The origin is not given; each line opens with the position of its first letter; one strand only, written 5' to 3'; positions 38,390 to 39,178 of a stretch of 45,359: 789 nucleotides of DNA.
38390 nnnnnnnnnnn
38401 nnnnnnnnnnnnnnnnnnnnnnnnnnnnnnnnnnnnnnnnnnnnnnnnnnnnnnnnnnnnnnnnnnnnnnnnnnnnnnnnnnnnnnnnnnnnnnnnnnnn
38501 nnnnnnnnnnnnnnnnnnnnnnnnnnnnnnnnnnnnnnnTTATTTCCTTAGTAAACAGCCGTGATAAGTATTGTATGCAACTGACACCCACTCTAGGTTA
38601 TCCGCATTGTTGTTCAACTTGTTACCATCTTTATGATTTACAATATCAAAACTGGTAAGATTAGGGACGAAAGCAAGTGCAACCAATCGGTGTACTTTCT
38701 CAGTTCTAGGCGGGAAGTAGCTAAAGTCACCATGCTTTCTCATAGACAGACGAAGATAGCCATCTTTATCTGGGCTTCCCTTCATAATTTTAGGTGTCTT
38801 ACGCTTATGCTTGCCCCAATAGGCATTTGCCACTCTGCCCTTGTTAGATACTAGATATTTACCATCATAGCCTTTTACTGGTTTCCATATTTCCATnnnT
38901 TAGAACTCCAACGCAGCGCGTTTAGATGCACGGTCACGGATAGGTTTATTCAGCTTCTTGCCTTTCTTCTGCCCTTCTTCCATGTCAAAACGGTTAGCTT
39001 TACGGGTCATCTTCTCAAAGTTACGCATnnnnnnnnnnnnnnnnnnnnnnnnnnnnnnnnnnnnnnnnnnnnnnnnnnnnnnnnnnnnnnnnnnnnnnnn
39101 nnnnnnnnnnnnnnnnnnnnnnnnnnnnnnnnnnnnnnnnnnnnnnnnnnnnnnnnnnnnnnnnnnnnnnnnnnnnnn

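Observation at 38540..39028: Second, paralogous HNH endonuclease between the gp1.1-like gene and the primase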

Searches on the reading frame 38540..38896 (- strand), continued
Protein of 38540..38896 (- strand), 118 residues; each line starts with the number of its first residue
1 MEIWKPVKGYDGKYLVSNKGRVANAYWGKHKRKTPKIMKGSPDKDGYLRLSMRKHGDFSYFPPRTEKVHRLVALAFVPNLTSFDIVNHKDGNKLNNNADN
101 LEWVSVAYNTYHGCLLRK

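Call 45: find_related_loci(query=window:38540-38896:-, collection=viral_contigs, flank=3000)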
Query window:38540-38896:- (118 aa) in viral_contigs; peptide patterns used: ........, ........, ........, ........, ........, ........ (x = any residue, [..] = any of these).
133 stretches matched a pattern; 128 encode a relative of the query (tblastn E <= 1e-3); the best 80 are kept; 80 distinct loci.
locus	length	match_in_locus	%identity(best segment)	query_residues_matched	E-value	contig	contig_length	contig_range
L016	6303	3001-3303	49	2-113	2e-25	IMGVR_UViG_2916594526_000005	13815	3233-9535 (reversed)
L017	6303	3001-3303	49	2-113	8e-25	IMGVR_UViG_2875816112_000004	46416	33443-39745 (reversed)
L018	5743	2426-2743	46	1-113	1e-24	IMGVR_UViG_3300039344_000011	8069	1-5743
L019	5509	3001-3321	45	1-118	3e-24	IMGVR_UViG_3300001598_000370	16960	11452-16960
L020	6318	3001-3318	45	1-113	1e-23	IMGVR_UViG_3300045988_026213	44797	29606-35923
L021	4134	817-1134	45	1-113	1e-23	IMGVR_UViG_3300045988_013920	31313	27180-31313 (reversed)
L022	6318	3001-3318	45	1-113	1e-23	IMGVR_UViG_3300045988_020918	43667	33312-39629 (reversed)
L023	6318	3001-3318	45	1-113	1e-23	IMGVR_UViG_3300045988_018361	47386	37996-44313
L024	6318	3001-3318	45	1-113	1e-23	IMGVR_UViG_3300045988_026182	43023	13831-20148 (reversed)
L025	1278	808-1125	45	1-113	8e-24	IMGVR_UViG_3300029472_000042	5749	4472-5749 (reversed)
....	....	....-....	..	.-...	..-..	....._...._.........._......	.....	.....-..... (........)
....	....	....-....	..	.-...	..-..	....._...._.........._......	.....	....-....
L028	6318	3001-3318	45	1-113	1e-23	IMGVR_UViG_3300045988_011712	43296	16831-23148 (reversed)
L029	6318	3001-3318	45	1-113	1e-23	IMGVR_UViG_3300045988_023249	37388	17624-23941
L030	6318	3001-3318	45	1-113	2e-23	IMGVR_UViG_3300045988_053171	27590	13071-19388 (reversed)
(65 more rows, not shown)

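Call 55: predict_structure(alignment_id=A1)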
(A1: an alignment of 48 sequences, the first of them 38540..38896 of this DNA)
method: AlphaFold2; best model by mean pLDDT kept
length: 118 residues; sequences in the alignment: 48
mean_pLDDT: 93.0   pTM: 0.85
mean pLDDT of the five models: 93.0, 92.2, 91.4, 90.9, 90.6
residues with pLDDT >= 90: 96; 70-90: 21; 50-70: 1; < 50: 0
segments of 3 or more residues with pLDDT < 50: none
pLDDT, mean of each block of 10 residues (from residue 1): 94 95 91 94 95 84 94 97 95 96 96 83
secondary structure, 60 per line:
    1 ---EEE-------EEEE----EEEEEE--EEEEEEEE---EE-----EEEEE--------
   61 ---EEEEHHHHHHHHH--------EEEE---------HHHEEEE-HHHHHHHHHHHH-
elements in order: E4-6 E14-17 E22-27 E30-37 E48-52 E64-67 H68-76 E85-88 E101-104 H106-117

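Call 58: fold_search(model_id=the predicted structure, library=pdb)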
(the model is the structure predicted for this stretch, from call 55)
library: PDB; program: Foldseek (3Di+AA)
matches with E <= 10: 52; with E <= 0.001: 1
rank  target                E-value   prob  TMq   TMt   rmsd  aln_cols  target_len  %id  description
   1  1u3e_M                1.4e-08  1.00  0.73  0.51   2.9       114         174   38  DNA binding and cleavage by the HNH homing endonuclease I-HmuI (released 2004-08-31)
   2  1evw_A                7.3e-02  0.89  0.44  0.34  12.4       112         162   12  L116A MUTANT OF THE HOMING ENDONUCLEASE I-PPOI COMPLEXED TO HOMING SITE DNA. (released 2000-08-03)
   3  2o6m_A                3.9e-01  0.57  0.44  0.34  12.3       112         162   12  H98Q mutant of the homing endonuclease I-PPOI complexed with DNA (released 2007-10-30)
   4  1a74_A                3.9e-01  0.51  0.43  0.33  12.9       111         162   14  I-PPOL HOMING ENDONUCLEASE/DNA COMPLEX (released 1998-06-22)
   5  1cyq_A                7.1e-01  0.41  0.44  0.34  11.9       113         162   11  INTRON ENCODED HOMING ENDONUCLEASE I-PPOI (H98A)/DNA HOMING SITE COMPLEX (released 1999-11-19)
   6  6zea                  1.5e+00  0.08  0.21  0.09  13.5        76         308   13  Strictosidine Synthase from Catharanthus roseus in complex with racemic 1-methyl-2,3,4,9-tetrahydro-1H-beta-carboline (released 2020-09-02)
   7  7eeb_H                2.3e+00  0.06  0.21  0.04  12.0        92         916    6  Structure of the CatSpermasome (released 2021-07-28)
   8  3ejh_B                3.6e+00  0.01  0.13  0.16  13.2        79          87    8  Crystal Structure of the Fibronectin 8-9FnI Domain Pair in Complex with a Type-I Collagen Peptide (released 2009-02-03)
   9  8q61                  4.0e+00  0.02  0.20  0.08  15.8       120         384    9  Co-crystal structure of human AKT2 with compound 3 (released 2023-08-16)
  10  6dr0_D                4.0e+00  0.01  0.14  0.02  12.4        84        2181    8  Class 5 IP3-bound human type 3 1,4,5-inositol trisphosphate receptor (released 2018-08-01)
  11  6v2d_K                4.5e+00  0.11  0.25  0.47   8.1        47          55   19  Crystal Structure of chromodomain of CDYL2 in complex with inhibitor UNC3866 (released 2019-12-25)
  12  7rxq_A                4.5e+00  0.04  0.17  0.10   7.9        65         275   15  Crystal structure of junctophilin-2 in complex with a CaV1.1 peptide (released 2022-02-23)
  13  6v2d_A                5.1e+00  0.11  0.24  0.44   4.8        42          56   21  Crystal Structure of chromodomain of CDYL2 in complex with inhibitor UNC3866 (released 2019-12-25)
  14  7myx                  5.1e+00  0.02  0.17  0.17   9.7        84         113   12  Crystal structure of the PH domain (R86A) of Akt1 (released 2022-11-09)
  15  6zqd_UG               5.4e+00  0.03  0.18  0.07   6.8        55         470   18  Cryo-EM structure of the 90S pre-ribosome from Saccharomyces cerevisiae, state Post-A1 (released 2020-09-23)
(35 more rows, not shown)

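Call 71: find_related_loci(query=window:38540-38896:-, collection=metagenome_contigs, flank=3000)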
Query window:38540-38896:- (118 aa) in metagenome_contigs; peptide patterns used: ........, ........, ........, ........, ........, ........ (x = any residue, [..] = any of these).
294 stretches matched a pattern; 216 encode a relative of the query (tblastn E <= 1e-3); the best 80 are kept; 80 distinct loci.
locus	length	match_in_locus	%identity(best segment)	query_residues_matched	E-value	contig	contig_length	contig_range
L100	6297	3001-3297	50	1-113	8e-28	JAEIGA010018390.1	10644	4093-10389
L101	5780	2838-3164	47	1-109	3e-25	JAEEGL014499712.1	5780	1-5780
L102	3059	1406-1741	48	2-113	1e-24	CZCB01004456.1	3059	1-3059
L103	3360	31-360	45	2-118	3e-24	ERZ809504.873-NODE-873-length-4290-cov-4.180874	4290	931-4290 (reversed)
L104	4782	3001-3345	48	2-113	5e-24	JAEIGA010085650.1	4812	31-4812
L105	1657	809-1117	46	2-112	7e-24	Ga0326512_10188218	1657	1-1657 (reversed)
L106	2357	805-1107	46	2-113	9e-24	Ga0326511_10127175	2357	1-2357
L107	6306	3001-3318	45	1-113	1e-23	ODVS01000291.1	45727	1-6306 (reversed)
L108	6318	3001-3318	45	1-113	1e-23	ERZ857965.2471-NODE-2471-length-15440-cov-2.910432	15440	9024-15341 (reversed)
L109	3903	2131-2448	45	1-113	9e-24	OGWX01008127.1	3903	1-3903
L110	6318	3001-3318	45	1-113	1e-23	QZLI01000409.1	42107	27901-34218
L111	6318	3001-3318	45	1-113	1e-23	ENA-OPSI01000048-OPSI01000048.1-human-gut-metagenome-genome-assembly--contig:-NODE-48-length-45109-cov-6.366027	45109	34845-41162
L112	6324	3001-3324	46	2-113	1e-23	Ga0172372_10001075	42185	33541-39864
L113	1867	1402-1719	45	1-113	1e-23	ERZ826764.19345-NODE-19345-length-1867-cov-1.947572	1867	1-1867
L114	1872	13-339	47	2-118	2e-23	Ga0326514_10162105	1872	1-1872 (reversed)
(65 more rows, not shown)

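Call 73: search_protein_families(library=phrogs, proteins=[window:38540-38896:-], max_evalue=0.00001)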
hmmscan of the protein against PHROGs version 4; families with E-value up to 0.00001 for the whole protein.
window:38540-38896:- (118 aa): 5 families
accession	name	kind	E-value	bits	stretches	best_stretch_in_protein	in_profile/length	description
phrog_59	-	DNA, RNA and nucleotide metabolism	1.2e-37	131.3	1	1-113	137-235/423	HNH endonuclease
phrog_959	-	DNA, RNA and nucleotide metabolism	9.6e-28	97.7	1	1-113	5-106/138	HNH endonuclease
phrog_1492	-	DNA, RNA and nucleotide metabolism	1.6e-24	87.8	1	1-110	44-156/414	HNH endonuclease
phrog_99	-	DNA, RNA and nucleotide metabolism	2e-09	38.6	1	27-110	129-202/383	HNH endonuclease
phrog_37683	-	unknown function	6.2e-09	36.4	1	13-112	120-207/279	-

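Call 74: list_cluster_members(proteins=[window:38540-38896:-])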
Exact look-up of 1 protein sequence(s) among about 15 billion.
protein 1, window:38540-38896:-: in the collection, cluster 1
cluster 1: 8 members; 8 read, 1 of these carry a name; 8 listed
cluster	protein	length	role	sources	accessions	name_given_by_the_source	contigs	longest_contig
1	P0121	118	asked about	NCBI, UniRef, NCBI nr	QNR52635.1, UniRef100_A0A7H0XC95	HNH homing endonuclease [Escherichia phage Mt1B1_P10] | HNH homing endonuclease n=1 Tax=Escherichia phage Mt1B1_P10 TaxID=2743960 ...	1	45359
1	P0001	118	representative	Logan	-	-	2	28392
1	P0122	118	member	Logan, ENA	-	-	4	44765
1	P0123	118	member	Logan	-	-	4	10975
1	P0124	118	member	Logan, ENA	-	-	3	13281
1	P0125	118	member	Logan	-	-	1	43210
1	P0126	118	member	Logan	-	-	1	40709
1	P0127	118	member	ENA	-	-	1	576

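Call 75: find_encoding_contigs(protein=P0122, flank=3500, max_places=4)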
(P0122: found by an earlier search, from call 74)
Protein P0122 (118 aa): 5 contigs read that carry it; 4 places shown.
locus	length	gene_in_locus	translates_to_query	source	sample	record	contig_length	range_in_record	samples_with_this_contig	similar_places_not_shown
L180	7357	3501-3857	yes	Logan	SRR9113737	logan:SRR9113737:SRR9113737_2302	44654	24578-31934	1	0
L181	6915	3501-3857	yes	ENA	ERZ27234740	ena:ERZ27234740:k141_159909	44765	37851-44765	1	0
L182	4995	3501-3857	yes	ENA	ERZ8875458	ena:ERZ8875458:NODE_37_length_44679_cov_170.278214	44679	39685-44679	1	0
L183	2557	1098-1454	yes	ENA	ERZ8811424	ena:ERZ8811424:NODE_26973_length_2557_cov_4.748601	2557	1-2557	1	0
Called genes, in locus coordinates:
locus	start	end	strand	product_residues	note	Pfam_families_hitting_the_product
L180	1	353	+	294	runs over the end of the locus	-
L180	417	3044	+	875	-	PF14700:RPOL_N, PF00940:RNA_pol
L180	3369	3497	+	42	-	PF08200:Phage_T7_1_1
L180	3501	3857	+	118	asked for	PF07463:NUMOD4, PF13392:HNH_3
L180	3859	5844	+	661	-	PF03796:DnaB_C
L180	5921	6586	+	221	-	-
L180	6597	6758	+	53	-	-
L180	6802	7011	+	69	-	-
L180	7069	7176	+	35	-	-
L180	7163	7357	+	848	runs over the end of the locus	PF00476:DNA_pol_A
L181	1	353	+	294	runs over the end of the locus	-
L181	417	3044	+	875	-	PF14700:RPOL_N, PF00940:RNA_pol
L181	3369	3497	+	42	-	PF08200:Phage_T7_1_1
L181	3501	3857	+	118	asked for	PF07463:NUMOD4, PF13392:HNH_3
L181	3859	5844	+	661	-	PF03796:DnaB_C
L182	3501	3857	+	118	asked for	PF07463:NUMOD4, PF13392:HNH_3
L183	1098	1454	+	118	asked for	PF07463:NUMOD4, PF13392:HNH_3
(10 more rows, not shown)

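Call 76: find_encoding_contigs(protein=P0125, flank=3500, max_places=3)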
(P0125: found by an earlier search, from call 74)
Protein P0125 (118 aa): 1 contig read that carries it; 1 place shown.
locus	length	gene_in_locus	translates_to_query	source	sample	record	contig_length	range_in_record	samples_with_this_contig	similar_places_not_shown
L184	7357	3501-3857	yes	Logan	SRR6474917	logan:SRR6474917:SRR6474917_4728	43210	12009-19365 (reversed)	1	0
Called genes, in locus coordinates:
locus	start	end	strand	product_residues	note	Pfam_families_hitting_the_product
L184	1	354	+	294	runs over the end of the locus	-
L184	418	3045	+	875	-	PF14700:RPOL_N, PF00940:RNA_pol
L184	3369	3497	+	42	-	PF08200:Phage_T7_1_1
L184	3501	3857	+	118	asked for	PF07463:NUMOD4, PF13392:HNH_3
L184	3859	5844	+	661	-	PF03796:DnaB_C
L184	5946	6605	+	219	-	-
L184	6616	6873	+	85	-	-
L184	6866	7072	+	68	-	-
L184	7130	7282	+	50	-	-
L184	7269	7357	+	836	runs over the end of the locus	PF00476:DNA_pol_A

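Call 77: find_encoding_contigs(protein=P0126, flank=3500, max_places=3)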
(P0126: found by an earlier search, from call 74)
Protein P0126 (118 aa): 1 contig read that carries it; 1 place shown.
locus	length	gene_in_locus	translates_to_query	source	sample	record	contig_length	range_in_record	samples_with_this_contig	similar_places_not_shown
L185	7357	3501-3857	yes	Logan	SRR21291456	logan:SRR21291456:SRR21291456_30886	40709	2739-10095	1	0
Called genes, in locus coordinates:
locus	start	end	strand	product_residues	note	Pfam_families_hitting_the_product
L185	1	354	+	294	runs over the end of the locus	-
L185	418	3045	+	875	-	PF14700:RPOL_N, PF00940:RNA_pol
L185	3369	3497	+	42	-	PF08200:Phage_T7_1_1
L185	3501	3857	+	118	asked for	PF07463:NUMOD4, PF13392:HNH_3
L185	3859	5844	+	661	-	PF03796:DnaB_C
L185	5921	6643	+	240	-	-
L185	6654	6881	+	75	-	-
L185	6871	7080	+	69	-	-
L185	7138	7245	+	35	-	-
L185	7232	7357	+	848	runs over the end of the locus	PF00476:DNA_pol_A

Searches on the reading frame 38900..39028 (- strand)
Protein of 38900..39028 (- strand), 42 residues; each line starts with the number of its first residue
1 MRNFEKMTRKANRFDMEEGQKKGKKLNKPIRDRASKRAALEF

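Call 4: search_protein_families(library=pfam, proteins=[window:38900-39028:-], max_evalue=1)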
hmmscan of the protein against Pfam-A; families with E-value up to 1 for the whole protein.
window:38900-39028:- (42 aa): 1 family
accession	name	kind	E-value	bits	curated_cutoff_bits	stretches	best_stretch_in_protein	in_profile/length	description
PF08200.17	Phage_1_1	-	5.3e-14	52.8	21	1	1-37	1-37/40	Bacteriophage 1.1 Protein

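Call 73: search_protein_families(library=phrogs, proteins=[window:38900-39028:-], max_evalue=0.00001)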
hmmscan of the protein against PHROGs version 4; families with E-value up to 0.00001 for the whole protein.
window:38900-39028:- (42 aa): 1 family
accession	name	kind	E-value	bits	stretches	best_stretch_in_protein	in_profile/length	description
phrog_2490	-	unknown function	2.8e-16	60.4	1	1-41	2-46/47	-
